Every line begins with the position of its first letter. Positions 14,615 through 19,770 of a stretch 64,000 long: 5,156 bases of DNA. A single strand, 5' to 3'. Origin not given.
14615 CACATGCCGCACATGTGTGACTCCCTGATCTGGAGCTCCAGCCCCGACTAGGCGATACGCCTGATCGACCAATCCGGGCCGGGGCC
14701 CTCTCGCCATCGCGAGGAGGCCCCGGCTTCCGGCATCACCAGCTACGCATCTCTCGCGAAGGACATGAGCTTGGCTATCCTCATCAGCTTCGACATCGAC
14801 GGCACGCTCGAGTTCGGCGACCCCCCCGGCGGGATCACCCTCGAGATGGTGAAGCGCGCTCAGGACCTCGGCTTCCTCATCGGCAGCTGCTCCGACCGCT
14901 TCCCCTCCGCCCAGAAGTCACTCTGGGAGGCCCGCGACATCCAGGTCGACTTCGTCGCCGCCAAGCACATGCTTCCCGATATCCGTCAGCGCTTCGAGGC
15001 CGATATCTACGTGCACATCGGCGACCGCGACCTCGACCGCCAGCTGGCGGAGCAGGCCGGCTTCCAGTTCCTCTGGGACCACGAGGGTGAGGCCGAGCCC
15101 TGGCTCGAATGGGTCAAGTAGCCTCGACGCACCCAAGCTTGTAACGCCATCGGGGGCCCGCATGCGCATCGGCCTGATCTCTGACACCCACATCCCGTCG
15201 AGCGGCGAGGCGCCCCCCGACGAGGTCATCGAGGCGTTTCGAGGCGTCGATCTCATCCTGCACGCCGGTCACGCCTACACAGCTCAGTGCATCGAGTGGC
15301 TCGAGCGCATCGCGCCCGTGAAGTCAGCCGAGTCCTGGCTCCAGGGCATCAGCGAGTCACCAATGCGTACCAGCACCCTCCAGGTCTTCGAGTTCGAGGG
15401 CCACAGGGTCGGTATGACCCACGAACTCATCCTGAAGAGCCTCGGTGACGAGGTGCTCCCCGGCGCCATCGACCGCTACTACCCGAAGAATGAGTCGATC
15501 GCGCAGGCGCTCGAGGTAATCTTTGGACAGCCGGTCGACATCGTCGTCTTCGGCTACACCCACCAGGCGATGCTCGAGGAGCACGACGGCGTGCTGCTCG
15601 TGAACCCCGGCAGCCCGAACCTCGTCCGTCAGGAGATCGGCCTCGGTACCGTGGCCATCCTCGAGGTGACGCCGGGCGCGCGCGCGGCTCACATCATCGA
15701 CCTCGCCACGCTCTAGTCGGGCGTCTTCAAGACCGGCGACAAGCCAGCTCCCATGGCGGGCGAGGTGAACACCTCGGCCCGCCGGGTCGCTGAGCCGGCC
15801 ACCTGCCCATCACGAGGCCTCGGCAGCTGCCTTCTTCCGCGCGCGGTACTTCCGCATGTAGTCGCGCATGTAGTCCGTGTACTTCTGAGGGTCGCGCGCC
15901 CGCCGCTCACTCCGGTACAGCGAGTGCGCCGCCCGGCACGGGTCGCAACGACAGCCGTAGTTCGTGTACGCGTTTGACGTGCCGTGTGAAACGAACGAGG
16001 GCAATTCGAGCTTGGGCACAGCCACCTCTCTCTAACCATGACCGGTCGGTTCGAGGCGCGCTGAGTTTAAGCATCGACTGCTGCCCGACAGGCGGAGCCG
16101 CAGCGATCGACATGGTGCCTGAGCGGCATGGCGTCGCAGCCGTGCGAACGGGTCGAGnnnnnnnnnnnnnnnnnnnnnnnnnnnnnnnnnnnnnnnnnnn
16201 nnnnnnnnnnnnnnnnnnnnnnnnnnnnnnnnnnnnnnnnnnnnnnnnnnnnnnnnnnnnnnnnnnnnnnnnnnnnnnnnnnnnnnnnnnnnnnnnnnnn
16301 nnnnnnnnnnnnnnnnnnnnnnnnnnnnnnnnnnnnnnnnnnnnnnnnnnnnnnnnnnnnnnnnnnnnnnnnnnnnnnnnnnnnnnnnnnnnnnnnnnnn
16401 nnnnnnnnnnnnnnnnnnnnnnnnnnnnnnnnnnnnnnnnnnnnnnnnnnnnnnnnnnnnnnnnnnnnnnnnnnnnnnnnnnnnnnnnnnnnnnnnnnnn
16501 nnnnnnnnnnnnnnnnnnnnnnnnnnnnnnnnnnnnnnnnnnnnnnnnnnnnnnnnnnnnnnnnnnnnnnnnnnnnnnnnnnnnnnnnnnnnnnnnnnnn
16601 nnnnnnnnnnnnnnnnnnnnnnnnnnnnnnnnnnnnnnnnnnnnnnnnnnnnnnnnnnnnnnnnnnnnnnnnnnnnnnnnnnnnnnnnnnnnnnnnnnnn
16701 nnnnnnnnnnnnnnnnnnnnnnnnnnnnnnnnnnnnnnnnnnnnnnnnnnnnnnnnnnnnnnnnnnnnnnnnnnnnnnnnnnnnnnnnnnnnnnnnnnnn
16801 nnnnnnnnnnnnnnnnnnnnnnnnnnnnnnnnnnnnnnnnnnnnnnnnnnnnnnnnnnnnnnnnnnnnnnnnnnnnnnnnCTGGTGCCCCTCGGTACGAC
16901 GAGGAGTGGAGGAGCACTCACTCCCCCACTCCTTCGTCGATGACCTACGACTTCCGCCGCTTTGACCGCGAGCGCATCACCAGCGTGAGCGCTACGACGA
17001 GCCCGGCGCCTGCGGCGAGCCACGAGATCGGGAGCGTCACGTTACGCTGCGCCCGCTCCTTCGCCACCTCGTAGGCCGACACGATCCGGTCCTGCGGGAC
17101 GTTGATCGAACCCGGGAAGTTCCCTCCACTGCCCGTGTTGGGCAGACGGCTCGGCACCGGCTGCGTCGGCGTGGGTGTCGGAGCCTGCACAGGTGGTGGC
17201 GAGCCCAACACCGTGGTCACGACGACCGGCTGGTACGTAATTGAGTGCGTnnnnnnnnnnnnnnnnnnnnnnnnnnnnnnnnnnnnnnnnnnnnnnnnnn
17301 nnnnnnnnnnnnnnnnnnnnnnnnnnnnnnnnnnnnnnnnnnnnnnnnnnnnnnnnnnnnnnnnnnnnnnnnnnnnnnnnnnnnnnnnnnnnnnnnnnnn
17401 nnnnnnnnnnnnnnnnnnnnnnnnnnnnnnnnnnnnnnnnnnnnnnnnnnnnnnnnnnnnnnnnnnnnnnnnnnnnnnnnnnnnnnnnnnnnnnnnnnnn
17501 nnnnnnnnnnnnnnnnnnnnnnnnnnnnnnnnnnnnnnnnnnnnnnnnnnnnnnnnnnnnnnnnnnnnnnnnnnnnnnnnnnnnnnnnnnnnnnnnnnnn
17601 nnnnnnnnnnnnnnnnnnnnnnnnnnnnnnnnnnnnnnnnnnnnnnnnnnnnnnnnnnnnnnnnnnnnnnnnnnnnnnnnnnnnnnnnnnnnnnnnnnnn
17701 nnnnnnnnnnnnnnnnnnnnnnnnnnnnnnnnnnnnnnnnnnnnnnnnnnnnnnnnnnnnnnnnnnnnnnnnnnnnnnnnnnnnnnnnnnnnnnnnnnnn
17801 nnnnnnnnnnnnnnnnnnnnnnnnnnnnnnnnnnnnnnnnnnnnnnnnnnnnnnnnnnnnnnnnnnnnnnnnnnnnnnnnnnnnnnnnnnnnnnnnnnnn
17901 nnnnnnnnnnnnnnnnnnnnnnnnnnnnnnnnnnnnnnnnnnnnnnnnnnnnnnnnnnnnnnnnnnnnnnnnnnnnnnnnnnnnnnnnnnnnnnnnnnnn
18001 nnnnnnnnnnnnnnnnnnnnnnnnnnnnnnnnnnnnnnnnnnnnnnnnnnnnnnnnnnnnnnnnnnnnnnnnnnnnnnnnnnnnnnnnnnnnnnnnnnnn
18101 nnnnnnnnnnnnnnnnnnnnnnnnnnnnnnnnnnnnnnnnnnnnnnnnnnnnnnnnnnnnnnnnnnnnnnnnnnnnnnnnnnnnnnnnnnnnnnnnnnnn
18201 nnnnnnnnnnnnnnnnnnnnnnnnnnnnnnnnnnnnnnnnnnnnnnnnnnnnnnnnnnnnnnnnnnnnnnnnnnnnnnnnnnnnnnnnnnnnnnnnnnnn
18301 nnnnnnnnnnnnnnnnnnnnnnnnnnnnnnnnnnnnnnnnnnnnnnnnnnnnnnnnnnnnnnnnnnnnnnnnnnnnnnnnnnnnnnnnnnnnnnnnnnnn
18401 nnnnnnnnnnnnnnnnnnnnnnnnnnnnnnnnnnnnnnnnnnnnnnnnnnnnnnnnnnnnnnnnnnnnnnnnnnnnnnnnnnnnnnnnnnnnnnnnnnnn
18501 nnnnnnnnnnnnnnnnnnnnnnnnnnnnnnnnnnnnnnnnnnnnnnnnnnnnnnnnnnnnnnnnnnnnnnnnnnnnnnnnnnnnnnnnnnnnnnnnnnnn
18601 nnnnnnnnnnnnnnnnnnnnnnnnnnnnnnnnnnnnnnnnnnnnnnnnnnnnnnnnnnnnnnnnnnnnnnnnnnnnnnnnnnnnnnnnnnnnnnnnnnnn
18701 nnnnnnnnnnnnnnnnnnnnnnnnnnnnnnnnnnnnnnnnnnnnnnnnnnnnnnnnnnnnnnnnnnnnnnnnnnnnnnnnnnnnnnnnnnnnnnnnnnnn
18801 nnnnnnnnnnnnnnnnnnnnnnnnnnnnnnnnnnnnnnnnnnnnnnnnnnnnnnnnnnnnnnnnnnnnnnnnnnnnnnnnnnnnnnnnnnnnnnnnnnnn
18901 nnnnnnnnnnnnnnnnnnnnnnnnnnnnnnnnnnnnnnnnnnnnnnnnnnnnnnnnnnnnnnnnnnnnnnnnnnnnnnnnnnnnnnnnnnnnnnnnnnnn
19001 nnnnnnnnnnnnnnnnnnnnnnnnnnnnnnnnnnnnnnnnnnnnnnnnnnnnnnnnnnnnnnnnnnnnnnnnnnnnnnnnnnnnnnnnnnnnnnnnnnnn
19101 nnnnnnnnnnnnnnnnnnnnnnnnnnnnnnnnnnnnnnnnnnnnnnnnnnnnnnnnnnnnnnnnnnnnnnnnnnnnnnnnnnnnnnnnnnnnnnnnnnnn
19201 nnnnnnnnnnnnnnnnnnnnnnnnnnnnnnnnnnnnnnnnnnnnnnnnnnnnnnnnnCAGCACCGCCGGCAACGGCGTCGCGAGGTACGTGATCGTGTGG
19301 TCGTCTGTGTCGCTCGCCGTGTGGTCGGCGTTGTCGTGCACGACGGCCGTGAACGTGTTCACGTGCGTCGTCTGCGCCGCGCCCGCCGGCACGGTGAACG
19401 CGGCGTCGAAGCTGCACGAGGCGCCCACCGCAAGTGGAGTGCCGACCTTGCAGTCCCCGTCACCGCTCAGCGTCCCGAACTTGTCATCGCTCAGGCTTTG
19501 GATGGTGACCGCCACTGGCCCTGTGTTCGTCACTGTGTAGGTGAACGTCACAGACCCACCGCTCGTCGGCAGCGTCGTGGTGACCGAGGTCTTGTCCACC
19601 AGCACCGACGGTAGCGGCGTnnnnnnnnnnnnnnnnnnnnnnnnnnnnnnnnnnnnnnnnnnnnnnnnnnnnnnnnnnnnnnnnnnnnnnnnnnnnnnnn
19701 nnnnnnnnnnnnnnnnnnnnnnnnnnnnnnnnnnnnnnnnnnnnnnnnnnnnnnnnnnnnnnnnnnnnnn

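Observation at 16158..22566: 1873-aa vWA adhesin-like protein with about 11 tandem 114-aa DUF11-like repeats, unusual sorting signal, and dedicated sortase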

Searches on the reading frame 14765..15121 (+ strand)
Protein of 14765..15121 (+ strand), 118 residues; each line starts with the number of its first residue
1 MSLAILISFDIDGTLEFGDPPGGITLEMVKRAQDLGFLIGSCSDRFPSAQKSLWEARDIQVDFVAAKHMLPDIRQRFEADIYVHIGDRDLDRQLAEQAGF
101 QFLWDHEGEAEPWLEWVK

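Call 9: search_protein_families(library=pfam, proteins=[window:14765-15121:+], max_evalue=0.001)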
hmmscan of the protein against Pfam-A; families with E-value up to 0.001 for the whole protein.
window:14765-15121:+ (118 aa): 1 family
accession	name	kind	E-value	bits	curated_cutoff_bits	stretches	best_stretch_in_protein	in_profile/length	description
PF23439.1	DUF7124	-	4.8e-05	24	27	1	30-103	21-98/111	Domain of unknown function (DUF7124)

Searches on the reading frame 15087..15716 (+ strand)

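Call 9: search_protein_families(library=pfam, proteins=[window:15087-15716:+], max_evalue=0.001)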
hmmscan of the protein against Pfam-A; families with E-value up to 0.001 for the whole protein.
window:15087-15716:+ (209 aa): 1 family
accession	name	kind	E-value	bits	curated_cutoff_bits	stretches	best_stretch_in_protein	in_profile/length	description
PF12850.12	Metallophos_2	-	1.9e-22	80.4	27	1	26-195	1-152/154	Calcineurin-like phosphoesterase superfamily domain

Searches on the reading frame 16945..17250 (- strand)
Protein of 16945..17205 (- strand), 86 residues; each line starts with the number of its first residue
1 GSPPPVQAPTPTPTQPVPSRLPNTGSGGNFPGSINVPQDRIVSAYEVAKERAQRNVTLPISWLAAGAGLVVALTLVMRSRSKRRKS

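Call 30: search_protein_families(library=pfam, proteins=[window:16945-17205:-], max_evalue=1)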
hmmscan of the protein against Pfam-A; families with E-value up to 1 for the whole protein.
window:16945-17205:- (86 aa): 1 family
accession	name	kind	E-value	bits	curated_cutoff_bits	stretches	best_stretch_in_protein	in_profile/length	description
PF00746.26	Gram_pos_anchor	-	0.12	12.8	20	0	62-85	19-40/43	LPXTG cell wall anchor motif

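Call 49: find_homologous_proteins(query=window:16948-17205:-, max_evalue=0.001)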
Query window:16948-17205:-: 7 candidates shared short words with the query, none scored E <= 0.001.

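Call 51: find_related_loci(query=A5, collection=metagenome_contigs, flank=10000)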
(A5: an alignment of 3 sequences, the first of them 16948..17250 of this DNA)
Query A5 (101 aa) in metagenome_contigs; peptide patterns used: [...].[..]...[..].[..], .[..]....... (x = any residue, [..] = any of these).
74 stretches matched a pattern, but none encodes a relative of the query by tblastn (E <= 1e-3).

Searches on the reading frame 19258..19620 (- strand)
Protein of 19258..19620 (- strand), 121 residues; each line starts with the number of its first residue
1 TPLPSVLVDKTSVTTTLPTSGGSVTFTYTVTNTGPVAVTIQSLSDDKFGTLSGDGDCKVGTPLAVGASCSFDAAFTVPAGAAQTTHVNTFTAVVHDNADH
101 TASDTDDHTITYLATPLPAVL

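Call 31: search_solved_structures(query=window:19258-19620:-, max_evalue=1, show_alignments=3)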
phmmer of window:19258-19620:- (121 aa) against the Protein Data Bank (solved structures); distinct sequences matched with E-value up to 1: 0.
